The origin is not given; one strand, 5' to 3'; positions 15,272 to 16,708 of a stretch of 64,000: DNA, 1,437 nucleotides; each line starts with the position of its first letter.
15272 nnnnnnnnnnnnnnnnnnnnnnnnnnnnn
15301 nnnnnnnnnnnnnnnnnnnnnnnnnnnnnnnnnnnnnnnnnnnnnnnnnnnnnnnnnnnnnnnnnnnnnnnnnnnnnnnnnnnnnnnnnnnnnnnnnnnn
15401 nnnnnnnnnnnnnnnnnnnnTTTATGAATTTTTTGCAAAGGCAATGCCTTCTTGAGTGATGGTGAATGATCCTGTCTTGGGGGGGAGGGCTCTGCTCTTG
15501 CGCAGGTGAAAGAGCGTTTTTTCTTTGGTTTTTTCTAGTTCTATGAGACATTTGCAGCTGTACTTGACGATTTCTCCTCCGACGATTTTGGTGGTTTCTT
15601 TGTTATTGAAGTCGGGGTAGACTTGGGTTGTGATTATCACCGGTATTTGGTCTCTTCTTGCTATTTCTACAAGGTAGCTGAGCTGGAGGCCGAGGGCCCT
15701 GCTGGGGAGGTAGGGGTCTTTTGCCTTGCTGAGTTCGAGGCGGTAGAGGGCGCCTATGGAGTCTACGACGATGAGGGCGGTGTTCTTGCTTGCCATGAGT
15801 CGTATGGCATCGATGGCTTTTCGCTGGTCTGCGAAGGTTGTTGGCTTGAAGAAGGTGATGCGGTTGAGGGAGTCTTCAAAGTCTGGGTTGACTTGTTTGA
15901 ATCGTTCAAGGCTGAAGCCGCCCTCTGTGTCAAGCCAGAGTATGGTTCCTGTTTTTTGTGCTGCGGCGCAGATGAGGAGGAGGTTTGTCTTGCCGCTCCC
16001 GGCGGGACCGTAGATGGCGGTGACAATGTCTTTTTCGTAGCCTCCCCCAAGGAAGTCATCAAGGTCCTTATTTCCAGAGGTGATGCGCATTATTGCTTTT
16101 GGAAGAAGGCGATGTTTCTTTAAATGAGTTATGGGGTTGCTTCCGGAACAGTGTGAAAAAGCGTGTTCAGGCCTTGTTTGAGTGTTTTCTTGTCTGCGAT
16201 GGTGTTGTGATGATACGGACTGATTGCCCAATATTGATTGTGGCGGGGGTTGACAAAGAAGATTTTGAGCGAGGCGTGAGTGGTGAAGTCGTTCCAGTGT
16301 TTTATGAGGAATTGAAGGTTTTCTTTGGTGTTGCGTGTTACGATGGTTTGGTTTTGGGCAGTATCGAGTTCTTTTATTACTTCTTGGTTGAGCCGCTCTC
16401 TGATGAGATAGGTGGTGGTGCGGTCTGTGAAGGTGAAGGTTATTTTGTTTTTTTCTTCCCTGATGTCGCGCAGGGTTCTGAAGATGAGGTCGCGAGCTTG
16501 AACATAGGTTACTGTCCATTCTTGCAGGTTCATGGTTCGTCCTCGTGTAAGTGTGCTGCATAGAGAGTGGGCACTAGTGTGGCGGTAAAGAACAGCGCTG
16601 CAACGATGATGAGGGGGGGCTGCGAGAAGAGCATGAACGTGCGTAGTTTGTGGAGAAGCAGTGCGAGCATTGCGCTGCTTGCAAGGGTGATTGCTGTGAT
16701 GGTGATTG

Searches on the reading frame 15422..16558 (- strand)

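Call 87: search_protein_families(library=pfam, proteins=[window:15422-16558:-], max_evalue=0.001)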
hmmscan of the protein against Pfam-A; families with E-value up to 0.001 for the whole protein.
window:15422-16558:- (378 aa): 5 families
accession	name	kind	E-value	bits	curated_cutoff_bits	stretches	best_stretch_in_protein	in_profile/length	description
PF08423.17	Rad51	-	1.9e-24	86.7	22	1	154-373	3-242/244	Rad51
PF00154.27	RecA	-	7.3e-09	35.9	27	1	140-323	16-202/262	recA bacterial DNA recombination protein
PF06745.19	ATPase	-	2.8e-08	33.9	26.6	1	161-375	3-227/231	KaiC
PF13479.12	AAA_24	-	4.9e-07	30.2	27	1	178-276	3-81/195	AAA domain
PF13481.12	AAA_25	-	0.00043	20.4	27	1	168-281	24-165/195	AAA domain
